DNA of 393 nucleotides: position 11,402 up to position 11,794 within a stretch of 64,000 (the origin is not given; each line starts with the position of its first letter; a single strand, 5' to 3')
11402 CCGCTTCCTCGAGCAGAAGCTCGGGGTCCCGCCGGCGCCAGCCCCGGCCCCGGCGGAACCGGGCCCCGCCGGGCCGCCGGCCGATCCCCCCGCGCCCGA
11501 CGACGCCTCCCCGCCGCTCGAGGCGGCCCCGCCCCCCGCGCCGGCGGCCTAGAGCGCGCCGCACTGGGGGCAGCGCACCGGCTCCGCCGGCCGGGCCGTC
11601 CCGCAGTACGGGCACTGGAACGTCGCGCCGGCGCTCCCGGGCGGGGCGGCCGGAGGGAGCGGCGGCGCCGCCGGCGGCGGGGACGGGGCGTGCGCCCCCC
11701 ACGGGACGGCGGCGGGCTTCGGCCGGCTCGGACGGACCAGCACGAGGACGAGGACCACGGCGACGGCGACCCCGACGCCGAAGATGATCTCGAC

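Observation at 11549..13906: Sedolisin-family surface protease with a C-terminal transmembrane anchor followed by a cytoplasmic zinc ribbon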

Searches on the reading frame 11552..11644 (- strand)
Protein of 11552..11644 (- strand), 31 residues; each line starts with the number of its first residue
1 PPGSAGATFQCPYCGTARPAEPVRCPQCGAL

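Call 27: search_protein_representatives(alignment_id=A2)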
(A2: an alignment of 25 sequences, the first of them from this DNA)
Query: 25 sequences, 31 profile positions. Proteins with E-value up to 0.001 (for the whole library): 127; up to 1e-10: 9; up to 1e-30: 1. The best 127 are listed.
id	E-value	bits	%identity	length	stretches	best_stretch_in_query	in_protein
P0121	2.0e-133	449.3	-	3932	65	6-19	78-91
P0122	4.7e-27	109.1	-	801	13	4-30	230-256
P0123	1.4e-13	65.9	-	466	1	1-31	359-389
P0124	2.3e-13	65.3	-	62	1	2-31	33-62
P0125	2.4e-12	62.0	-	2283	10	9-29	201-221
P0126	4.4e-12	61.2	-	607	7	9-29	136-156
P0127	2.0e-11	59.0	-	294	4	6-31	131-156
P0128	2.5e-11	58.8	-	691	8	9-31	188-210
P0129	3.4e-11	58.3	-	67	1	4-31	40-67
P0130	1.1e-10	56.7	-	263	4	9-30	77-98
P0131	4.3e-10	54.8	-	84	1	5-31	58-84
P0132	4.5e-10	54.7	-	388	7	12-20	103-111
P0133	7.3e-10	54.1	-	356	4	11-30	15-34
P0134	7.8e-10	54.0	-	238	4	9-29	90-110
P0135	1.9e-09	52.7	-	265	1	5-30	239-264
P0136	2.5e-09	52.3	-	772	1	2-31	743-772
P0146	2.6e-07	45.9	-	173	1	2-30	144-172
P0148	5.3e-07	44.9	-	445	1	3-30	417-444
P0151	9.2e-07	44.2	-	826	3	4-30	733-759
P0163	1.3e-05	40.4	-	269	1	6-30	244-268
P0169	1.9e-05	39.9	-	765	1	3-30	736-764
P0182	5.4e-05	38.5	-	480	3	9-30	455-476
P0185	7.0e-05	38.1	-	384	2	5-29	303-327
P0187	9.3e-05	37.7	-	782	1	2-30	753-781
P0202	1.9e-04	36.7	-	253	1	2-30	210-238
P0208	2.7e-04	36.3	-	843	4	6-29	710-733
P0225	5.7e-04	35.2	-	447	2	7-30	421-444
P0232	7.2e-04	34.9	-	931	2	6-29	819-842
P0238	7.9e-04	34.8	-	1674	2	9-30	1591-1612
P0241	8.2e-04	34.7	-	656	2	10-30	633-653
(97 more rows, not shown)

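Call 30: search_protein_families(library=pfam, proteins=[P0241, P0208, P0238, P0232, P0182, P0225, P0185, P0202, P0151], max_evalue=0.001)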
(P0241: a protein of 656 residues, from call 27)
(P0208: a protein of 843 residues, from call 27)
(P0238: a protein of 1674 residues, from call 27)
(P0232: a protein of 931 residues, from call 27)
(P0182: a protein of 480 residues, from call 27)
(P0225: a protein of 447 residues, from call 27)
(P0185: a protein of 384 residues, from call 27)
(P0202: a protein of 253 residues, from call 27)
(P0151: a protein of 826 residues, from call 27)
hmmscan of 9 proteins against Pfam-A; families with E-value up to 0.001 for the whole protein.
P0241 (656 aa): 8 families
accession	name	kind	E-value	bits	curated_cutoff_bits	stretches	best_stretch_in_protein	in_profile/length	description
PF13240.11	Zn_Ribbon_1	-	1.6e-16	59.9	25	2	634-655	2-23/23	zinc-ribbon domain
PF12773.13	DZR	-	1.9e-11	44.4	27.3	1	592-652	1-45/45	Double zinc ribbon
PF24463.1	DUF7577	-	1.5e-10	40.9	28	2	632-655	3-26/27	Domain of unknown function (DUF7577)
PF17032.10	Zn_ribbon_15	-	3.3e-09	37.9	28.9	1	586-610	49-73/73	zinc-ribbon family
PF13248.11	Zn_ribbon_3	-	4.2e-09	36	27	1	631-655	2-26/26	zinc-ribbon domain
PF18912.6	DZR_2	-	7.1e-05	23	27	0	588-612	20-45/56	Double zinc ribbon domain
PF24460.1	DUF7575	-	0.0004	20.1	28.5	0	634-655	6-27/28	Domain of unknown function (DUF7575)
PF18539.7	DUF5625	-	0.00087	20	26.9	0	367-422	59-113/131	Domain of unknown function (DUF5625)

P0208 (843 aa): 7 families
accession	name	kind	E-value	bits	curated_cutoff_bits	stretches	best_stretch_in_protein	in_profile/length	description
PF13248.11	Zn_ribbon_3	-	1.6e-16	59.5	27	3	712-735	2-25/26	zinc-ribbon domain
PF13240.11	Zn_Ribbon_1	-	7.4e-13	48.3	25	1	687-705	2-20/23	zinc-ribbon domain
PF12773.13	DZR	-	2.4e-10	40.9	27.3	1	687-733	1-45/45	Double zinc ribbon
PF17032.10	Zn_ribbon_15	-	2.6e-06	28.6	28.9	0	681-705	49-73/73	zinc-ribbon family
PF10571.15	UPF0547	-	2.2e-05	24.9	29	1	714-736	2-24/26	Uncharacterised protein family UPF0547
PF18912.6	DZR_2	-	4.3e-05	23.7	27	0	700-741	9-48/56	Double zinc ribbon domain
PF01155.25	HypA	-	6.9e-05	23.3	28.9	0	677-706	63-94/112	Hydrogenase/urease nickel incorporation, metallochaperone, hypA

P0238 (1674 aa): 12 families
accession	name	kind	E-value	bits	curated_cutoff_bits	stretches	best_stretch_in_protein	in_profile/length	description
PF19077.6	Big_13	-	6.1e-22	78.5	27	1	1068-1117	51-101/102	Bacterial Ig-like domain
PF13205.12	Big_5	-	3.3e-17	63.6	23.6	1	1295-1392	5-105/105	Bacterial Ig-like domain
PF13229.12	Beta_helix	-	3.3e-17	63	25.9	2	193-342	31-156/158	Right handed beta helix region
PF17957.7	Big_7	-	1.8e-15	57.7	24.1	1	1121-1184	1-70/70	Bacterial Ig domain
PF05048.19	NosD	-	8.7e-15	55.2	23.6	1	193-376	46-212/212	Periplasmic copper-binding protein (NosD)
PF13248.11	Zn_ribbon_3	-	8.5e-12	44.5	27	2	1591-1613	3-25/26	zinc-ribbon domain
PF23455.1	DUF7129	-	2.1e-08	34.2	30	1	1587-1613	8-36/45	Domain of unknown function (DUF7129)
PF10571.15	UPF0547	-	6.4e-08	33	29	0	1647-1670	2-25/26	Uncharacterised protein family UPF0547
PF12773.13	DZR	-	1.7e-06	28.5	27.3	1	1593-1666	1-45/45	Double zinc ribbon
PF03366.22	YEATS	-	8.5e-06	26.1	22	0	1235-1279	23-71/80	YEATS family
PF13240.11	Zn_Ribbon_1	-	2.6e-05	24.3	25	0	1593-1613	2-22/23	zinc-ribbon domain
PF17032.10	Zn_ribbon_15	-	0.00049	21.3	28.9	0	1586-1611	48-73/73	zinc-ribbon family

P0232 (931 aa): 11 families
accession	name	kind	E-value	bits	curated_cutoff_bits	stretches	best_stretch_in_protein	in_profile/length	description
PF13620.12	CarboxypepD_reg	-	2e-31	108.6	32.3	3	362-441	1-81/82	Carboxypeptidase regulatory-like domain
PF13205.12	Big_5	-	8.8e-22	78.3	23.6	2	450-548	9-105/105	Bacterial Ig-like domain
PF13715.12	CarbopepD_reg_2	-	6.9e-19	68.1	32.2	2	363-425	1-61/88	CarboxypepD_reg-like domain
PF17210.9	SdrD_B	-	1.7e-16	60.9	29.7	2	368-419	18-70/112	SdrD B-like domain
PF13248.11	Zn_ribbon_3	-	4.9e-12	45.3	27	2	850-872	3-25/26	zinc-ribbon domain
PF14686.12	fn3_3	-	2.3e-10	40.5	24.4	1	668-716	14-55/75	Polysaccharide lyase family 4, domain II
PF17802.7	SpaA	-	3.8e-08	33.8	23.1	2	374-430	15-77/91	Prealbumin-like fold domain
PF09430.16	EMC7_beta-sandw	-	1.9e-07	31.7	26.6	0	671-713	7-46/122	ER membrane protein complex subunit 7, beta-sandwich domain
PF13240.11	Zn_Ribbon_1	-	3.4e-06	27.1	25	0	852-869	2-19/23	zinc-ribbon domain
PF12773.13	DZR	-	1.2e-05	25.8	27.3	1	824-869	1-44/45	Double zinc ribbon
PF24025.1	Ig_DR_A0283-like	-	0.00021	22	27.1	0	665-710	16-60/102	DR_A0283-like, Ig-like domain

P0182 (480 aa): 18 families
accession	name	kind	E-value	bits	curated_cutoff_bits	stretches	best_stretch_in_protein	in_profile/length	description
PF13248.11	Zn_ribbon_3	-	2.5e-20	71.6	27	3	410-432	3-25/26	zinc-ribbon domain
PF18911.6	PKD_4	-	1.8e-17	63.6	27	1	230-297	19-83/85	PKD domain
PF00801.26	PKD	-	4.3e-12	46.3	23.5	1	233-287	19-71/80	PKD domain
PF12773.13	DZR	-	4.6e-11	43.1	27.3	2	379-430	1-45/45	Double zinc ribbon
PF23455.1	DUF7129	-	1.3e-10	41.3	30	0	407-431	9-35/45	Domain of unknown function (DUF7129)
PF13240.11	Zn_Ribbon_1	-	2.7e-10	40.2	25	1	379-397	2-20/23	zinc-ribbon domain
PF10571.15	UPF0547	-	5.3e-09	36.5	29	1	378-400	2-24/26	Uncharacterised protein family UPF0547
PF17032.10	Zn_ribbon_15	-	8.7e-07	30.1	28.9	0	373-397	49-73/73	zinc-ribbon family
PF21344.3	Zn_ribbon_LysW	-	7.5e-06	25.9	27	0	392-418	2-30/46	Alpha-aminoadipate carrier protein LysW-like, globular domain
PF07754.17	HVO_2753_ZBP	-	8.7e-05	22.7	33.2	0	393-418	1-25/46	Small zinc finger protein HVO_2753-like, Zn-binding pocket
PF10005.14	Zn_ribbon_DZR_6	-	0.00012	23.1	23.4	0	376-401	1-26/93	zinc-ribbon domain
PF18912.6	DZR_2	-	0.00013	22.2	27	0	412-437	24-50/56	Double zinc ribbon domain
PF23548.1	Zn_ribbon_FGT1_2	-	0.00013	21.9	27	0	410-423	21-34/35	FORGETTER1 second zinc ribbon domain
PF07282.18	Cas12f1-like_TNB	-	0.00015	22.2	26.3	0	392-425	30-56/60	Cas12f1-like, TNB domain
PF01155.25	HypA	-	0.00036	21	28.9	0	358-409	48-105/112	Hydrogenase/urease nickel incorporation, metallochaperone, hypA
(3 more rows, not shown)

P0225 (447 aa): 9 families
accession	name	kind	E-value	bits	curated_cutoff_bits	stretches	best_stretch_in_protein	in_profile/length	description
PF13205.12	Big_5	-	1.7e-16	61.3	23.6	1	33-130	5-105/105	Bacterial Ig-like domain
PF13248.11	Zn_ribbon_3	-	1e-08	34.8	27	1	421-445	1-25/26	zinc-ribbon domain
PF13240.11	Zn_Ribbon_1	-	1.1e-08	35.1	25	1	425-445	2-22/23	zinc-ribbon domain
PF18884.5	TSP3_bac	-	2.1e-08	34.3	25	1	218-239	1-22/22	Bacterial TSP3 repeat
PF12773.13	DZR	-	8.4e-06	26.3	27.3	0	425-443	27-45/45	Double zinc ribbon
PF10571.15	UPF0547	-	2.6e-05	24.7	29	0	424-447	2-25/26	Uncharacterised protein family UPF0547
PF23455.1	DUF7129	-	4.9e-05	23.4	30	0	419-445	8-36/45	Domain of unknown function (DUF7129)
PF06024.17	Orf78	-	0.00023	21.8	29.4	0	236-286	41-93/101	Orf78 (ac78)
PF17032.10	Zn_ribbon_15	-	0.00066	20.9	28.9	0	422-443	52-73/73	zinc-ribbon family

P0185 (384 aa): 11 families
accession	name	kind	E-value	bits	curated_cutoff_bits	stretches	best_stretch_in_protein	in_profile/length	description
PF13240.11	Zn_Ribbon_1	-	1.1e-11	44.6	25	2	309-329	2-22/23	zinc-ribbon domain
PF13248.11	Zn_ribbon_3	-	3.3e-11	42.7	27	2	306-330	2-26/26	zinc-ribbon domain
PF12773.13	DZR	-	1.9e-07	31.6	27.3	1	309-380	1-45/45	Double zinc ribbon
PF20173.3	ZnF_RZ-type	-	4.1e-06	26.8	27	0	302-339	15-50/54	RZ type zinc finger domain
PF18912.6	DZR_2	-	4.3e-06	26.9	27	0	304-333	19-49/56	Double zinc ribbon domain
PF18073.7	Zn_ribbon_LapB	-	6.8e-06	26.1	25.7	0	360-381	1-22/28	Rubredoxin metal binding domain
PF18439.7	zf_UBZ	-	1e-05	25.5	25.6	0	305-319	1-15/32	Ubiquitin-Binding Zinc Finger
PF17032.10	Zn_ribbon_15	-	1.3e-05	26.3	28.9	0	306-327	52-73/73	zinc-ribbon family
PF13920.12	zf-C3HC4_3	-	4.2e-05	23.7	27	0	359-382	23-45/49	Zinc finger, C3HC4 type (RING finger)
PF04423.19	Rad50_zn_hook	-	0.00026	21.2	24.3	0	367-384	12-30/52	Rad50 zinc hook motif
PF01155.25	HypA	-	0.00093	19.6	28.9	0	304-329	68-95/112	Hydrogenase/urease nickel incorporation, metallochaperone, hypA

P0202 (253 aa): 3 families
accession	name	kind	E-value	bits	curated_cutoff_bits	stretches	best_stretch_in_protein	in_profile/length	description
PF13248.11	Zn_ribbon_3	-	1.1e-06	28.3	27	1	217-238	3-24/26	zinc-ribbon domain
PF13240.11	Zn_Ribbon_1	-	4.8e-05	23.4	25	1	218-238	1-21/23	zinc-ribbon domain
PF00641.23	Zn_ribbon_RanBP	-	5.8e-05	22.7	27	1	217-241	5-29/30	Zn-finger in Ran binding protein and others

P0151 (826 aa): 7 families
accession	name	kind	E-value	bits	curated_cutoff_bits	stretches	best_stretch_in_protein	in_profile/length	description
PF00641.23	Zn_ribbon_RanBP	-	2.1e-16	59.3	27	3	735-762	2-29/30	Zn-finger in Ran binding protein and others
PF13240.11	Zn_Ribbon_1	-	4.6e-14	52.1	25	3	739-759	1-21/23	zinc-ribbon domain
PF12773.13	DZR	-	4.8e-11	43.1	27.3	1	740-788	1-45/45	Double zinc ribbon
PF24463.1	DUF7577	-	1.2e-09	38.1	28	0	736-759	1-24/27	Domain of unknown function (DUF7577)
PF14952.11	zf-tcix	-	6.5e-06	26.1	31.2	0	803-818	12-27/42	Putative treble-clef, zinc-finger, Zn-binding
PF07754.17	HVO_2753_ZBP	-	0.00012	22.2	33.2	0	737-774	16-46/46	Small zinc finger protein HVO_2753-like, Zn-binding pocket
PF13248.11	Zn_ribbon_3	-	0.00033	20.5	27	0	737-760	2-25/26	zinc-ribbon domain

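Call 34: list_cluster_members(proteins=[P0182, P0225, P0238, P0241, P0208, P0232, P0185, P0136, P0169, P0187])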
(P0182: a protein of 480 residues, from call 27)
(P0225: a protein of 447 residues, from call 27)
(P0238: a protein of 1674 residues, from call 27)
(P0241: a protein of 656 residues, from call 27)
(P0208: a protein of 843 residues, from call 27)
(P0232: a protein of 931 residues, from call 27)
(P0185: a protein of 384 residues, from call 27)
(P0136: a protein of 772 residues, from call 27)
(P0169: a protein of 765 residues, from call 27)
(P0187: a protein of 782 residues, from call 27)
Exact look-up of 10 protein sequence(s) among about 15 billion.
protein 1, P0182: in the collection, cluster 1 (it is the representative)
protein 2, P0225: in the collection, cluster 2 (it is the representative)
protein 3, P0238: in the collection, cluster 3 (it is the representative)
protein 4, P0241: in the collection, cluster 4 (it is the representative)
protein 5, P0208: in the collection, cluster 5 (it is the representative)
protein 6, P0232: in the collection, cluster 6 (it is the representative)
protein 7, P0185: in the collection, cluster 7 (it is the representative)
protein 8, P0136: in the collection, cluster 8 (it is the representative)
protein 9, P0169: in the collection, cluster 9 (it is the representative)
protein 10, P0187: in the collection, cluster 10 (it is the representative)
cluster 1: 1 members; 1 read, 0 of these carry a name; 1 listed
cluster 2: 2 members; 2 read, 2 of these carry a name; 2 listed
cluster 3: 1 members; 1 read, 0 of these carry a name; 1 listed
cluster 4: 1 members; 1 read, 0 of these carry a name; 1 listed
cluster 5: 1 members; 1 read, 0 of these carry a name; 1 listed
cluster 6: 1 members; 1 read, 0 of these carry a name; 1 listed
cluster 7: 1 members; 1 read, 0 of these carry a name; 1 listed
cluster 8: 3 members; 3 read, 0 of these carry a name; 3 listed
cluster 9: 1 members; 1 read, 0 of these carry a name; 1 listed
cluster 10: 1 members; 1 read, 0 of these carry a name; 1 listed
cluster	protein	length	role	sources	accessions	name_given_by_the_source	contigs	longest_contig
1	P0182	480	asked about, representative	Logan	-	-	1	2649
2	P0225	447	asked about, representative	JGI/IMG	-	predicted RNA-binding Zn-ribbon protein involved in translation (DUF1610 family)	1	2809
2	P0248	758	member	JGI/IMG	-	predicted RNA-binding Zn-ribbon protein involved in translation (DUF1610 family)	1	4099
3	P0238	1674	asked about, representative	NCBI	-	-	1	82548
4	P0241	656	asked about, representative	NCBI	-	-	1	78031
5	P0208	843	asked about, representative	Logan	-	-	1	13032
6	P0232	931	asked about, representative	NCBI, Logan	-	-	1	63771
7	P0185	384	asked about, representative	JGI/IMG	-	-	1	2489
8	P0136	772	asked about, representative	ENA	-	-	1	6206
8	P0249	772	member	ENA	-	-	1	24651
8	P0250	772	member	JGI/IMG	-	-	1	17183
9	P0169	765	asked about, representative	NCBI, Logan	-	-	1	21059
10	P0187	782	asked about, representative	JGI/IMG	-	-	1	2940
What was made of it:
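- Tried and rejected: Cluster look-ups gave no taxonomy for the generic ribbon-tailed proteins (call 34).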

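Call 55: find_encoding_contigs(protein=P0241, flank=5000, max_places=1)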
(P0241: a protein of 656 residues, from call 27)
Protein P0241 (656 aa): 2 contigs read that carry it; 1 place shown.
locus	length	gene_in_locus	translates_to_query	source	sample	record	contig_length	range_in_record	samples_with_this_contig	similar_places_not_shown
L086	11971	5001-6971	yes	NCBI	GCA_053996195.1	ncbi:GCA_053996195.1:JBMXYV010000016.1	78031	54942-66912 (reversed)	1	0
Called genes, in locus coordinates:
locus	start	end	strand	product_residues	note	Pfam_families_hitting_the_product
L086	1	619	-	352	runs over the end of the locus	PF00752:XPG_N, PF00867:XPG_I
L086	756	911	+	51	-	-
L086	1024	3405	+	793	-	PF01022:HTH_5, PF01978:TrmB (faint), PF12840:HTH_20 (weak), PF25212:HVO_A0114 (faint), PF13432:TPR_16 (faint), PF07719:TPR_2 (faint), PF13428:TPR_14 (faint), PF13424:TPR_12 (weak), +1 more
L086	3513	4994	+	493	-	PF00089:Trypsin, PF13365:Trypsin_2, PF13240:Zn_Ribbon_1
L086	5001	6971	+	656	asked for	PF17032:Zn_ribbon_15 (faint), PF12773:DZR, PF13240:Zn_Ribbon_1 (weak), PF13248:Zn_ribbon_3 (faint), PF24463:DUF7577 (faint), PF13240:Zn_Ribbon_1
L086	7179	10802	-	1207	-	PF02384:N6_Mtase, PF20473:MmeI_Mtase, PF07669:Eco57I, PF22837:M_Eco57I_C (weak)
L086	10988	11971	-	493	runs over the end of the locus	PF00291:PALP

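Call 56: search_solved_structures(query=A2, max_evalue=10, show_alignments=3)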
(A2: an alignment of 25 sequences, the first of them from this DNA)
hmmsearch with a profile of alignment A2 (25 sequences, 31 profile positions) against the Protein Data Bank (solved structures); distinct sequences matched with E-value up to 10: 56.
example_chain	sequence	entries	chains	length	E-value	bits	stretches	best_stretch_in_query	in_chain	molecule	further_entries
5lkm_A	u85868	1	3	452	0.0025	20.3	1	5-31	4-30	DNA repair protein RadA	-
8rxc_D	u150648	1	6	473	0.0029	20.1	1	5-31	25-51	DNA repair protein RadA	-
1mey_C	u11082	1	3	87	0.027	17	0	22-29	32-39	CONSENSUS ZINC FINGER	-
9fhl_C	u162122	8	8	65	0.045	16.3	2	5-15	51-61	Small zinc finger protein HVO-2753-like zinc-binding pocket domain-containing protein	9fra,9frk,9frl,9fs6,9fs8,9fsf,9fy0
4qiw_P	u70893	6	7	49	0.064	15.8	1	23-29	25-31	DNA-directed RNA polymerase subunit P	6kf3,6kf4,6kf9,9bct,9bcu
9jni_A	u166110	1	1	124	0.068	15.7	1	5-16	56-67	E3 ubiquitin-protein ligase KCMF1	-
9upz_A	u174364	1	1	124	0.07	15.7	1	5-16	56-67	E3 ubiquitin-protein ligase KCMF1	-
9e71_Bc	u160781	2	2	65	0.078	15.5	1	6-29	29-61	Small zinc finger protein HVO-2753-like zinc-binding pocket domain-containing protein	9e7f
9fhl_W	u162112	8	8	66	0.079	15.5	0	23-29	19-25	Small ribosomal subunit protein eS27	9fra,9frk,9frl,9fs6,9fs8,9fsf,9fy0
9hxw_D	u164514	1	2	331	0.084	15.4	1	8-16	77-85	E3 ubiquitin-protein ligase KCMF1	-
2i13_A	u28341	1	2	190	0.09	15.3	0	22-29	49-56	Aart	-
8ovl_A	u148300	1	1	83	0.1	15.2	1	9-30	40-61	Copper-translocating P-type ATPase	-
2rsj_A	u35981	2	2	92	0.11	15.1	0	22-28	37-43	Zinc finger protein ZFAT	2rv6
9d9z_E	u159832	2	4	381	0.12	15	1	8-16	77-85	E3 ubiquitin-protein ligase KCMF1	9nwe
9qws_C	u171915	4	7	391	0.12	14.9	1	8-16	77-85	E3 ubiquitin-protein ligase KCMF1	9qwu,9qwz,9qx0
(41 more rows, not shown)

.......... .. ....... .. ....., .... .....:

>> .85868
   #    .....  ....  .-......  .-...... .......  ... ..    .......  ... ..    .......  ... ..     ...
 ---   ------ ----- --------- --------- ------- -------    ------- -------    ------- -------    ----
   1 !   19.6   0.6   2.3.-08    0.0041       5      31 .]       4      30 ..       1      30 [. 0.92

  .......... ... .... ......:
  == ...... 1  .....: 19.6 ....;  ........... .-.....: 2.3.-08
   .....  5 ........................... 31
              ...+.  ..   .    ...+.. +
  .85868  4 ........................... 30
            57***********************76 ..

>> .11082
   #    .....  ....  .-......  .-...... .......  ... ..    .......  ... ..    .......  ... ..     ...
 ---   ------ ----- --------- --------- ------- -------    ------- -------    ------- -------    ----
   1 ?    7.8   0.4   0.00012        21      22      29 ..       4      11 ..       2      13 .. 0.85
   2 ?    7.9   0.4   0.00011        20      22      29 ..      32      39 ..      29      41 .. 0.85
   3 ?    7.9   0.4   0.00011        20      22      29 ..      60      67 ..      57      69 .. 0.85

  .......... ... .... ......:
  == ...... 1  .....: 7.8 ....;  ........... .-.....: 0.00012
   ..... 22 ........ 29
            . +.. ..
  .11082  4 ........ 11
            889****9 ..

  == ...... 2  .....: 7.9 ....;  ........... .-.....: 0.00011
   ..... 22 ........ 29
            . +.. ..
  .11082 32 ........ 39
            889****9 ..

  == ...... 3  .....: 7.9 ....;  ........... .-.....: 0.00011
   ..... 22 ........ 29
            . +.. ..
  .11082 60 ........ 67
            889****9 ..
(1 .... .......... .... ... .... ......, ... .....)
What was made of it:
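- Closest known: N-terminal C4 zinc finger of bacterial RadA/Sms. Same: It is the best solved sequence match, with ATF-C-x2-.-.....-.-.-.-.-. at the same spacing (E 0.0025, call 56).
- The best solved sequence relative is the N-terminal C4 finger of bacterial RadA (E 0.0025, call 56).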

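Call 64: find_homologous_proteins(query=L086:3513-4991:+)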
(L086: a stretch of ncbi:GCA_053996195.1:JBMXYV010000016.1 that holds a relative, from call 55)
Query L086:3513-4991:+ (493 aa): 2822 proteins with E <= 0.001 among 8000 candidates; the best 120 are listed.
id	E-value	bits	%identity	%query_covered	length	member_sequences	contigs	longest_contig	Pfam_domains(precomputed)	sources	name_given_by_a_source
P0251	0.0e+0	1115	100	100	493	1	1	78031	PF13365.13,PF13240.12,PF00089.33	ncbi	-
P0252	1.8e-244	830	75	98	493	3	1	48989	PF13365.13,PF13240.12,PF00089.33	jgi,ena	-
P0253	4.6e-239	812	76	94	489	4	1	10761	PF13365.13,PF13240.12,PF13248.12,PF00089.33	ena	-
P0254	5.2e-233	792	70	99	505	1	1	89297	PF13365.13,PF13240.12,PF13248.12,PF00089.33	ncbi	-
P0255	7.8e-230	782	70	97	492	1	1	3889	PF13365.13,PF13240.12,PF00089.33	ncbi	-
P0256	1.1e-201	689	66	94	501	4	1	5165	PF13365.13,PF13240.12,PF10459.16,PF10571.16,PF00089.33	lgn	-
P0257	6.5e-201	686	62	99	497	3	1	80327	PF13365.13,PF13240.12,PF10459.16,PF00089.33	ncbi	-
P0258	3.5e-175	601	59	94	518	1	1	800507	PF13365.13,PF13240.12,PF10459.16,PF13248.12,PF00089.33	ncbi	-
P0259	1.5e-173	596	57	98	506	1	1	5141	PF13365.13,PF13240.12,PF00089.33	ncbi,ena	-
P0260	2.0e-173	596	54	99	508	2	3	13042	PF13365.13,PF00089.33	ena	-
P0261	5.7e-172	591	54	100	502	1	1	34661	PF13365.13,PF13240.12,PF13248.12,PF00089.33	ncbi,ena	-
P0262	6.7e-172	591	56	93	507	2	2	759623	PF13365.13,PF13240.12,PF00089.33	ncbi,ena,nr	ncbi:MAG: trypsin-like peptidase domain-containing protein [Desulfurococcales archaeon]|nr:trypsin-l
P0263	1.9e-168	579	54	94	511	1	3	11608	PF13365.13,PF13240.12,PF10571.16,PF00089.33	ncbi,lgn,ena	-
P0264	8.8e-166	570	52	98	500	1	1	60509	PF13365.13,PF13240.12,PF10459.16,PF13248.12,PF00089.33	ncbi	-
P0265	4.5e-156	538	51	95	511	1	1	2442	PF13365.13,PF13240.12,PF00089.33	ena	-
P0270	1.9e-148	513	49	98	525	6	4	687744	PF13365.13,PF00089.33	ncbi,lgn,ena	-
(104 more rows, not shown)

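Call 68: find_encoding_contigs(protein=P0262, flank=5000, max_places=1)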
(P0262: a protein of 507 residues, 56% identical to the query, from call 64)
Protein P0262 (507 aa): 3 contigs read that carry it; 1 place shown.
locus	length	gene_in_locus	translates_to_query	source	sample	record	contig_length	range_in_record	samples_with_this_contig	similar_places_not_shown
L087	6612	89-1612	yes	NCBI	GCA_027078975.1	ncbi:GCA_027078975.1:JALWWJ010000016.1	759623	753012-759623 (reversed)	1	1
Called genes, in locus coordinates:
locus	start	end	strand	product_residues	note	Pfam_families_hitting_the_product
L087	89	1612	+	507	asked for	PF13365:Trypsin_2, PF00089:Trypsin, PF13240:Zn_Ribbon_1 (weak)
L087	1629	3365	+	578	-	-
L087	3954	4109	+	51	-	-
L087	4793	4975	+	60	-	-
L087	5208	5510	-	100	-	-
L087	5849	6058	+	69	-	-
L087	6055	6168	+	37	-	-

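Call 69: find_encoding_contigs(protein=P0270, flank=5000, max_places=1)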
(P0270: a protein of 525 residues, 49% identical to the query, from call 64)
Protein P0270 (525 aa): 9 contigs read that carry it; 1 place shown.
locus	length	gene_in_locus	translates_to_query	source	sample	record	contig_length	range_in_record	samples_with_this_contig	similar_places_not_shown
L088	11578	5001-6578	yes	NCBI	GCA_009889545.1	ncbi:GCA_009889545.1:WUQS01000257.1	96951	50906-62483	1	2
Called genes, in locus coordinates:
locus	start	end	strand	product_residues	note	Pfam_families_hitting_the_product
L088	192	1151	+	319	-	PF01545:Cation_efflux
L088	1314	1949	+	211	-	-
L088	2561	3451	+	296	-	PF00571:CBS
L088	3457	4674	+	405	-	PF21269:TreT_GT1, PF00534:Glycos_transf_1, PF13692:Glyco_trans_1_4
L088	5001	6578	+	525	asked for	PF00089:Trypsin, PF13365:Trypsin_2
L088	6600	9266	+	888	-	-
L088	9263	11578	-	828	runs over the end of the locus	PF13191:AAA_16 (weak), PF13174:TPR_6 (faint), PF00515:TPR_1 (faint), PF07719:TPR_2 (faint), PF13181:TPR_8 (faint), PF13424:TPR_12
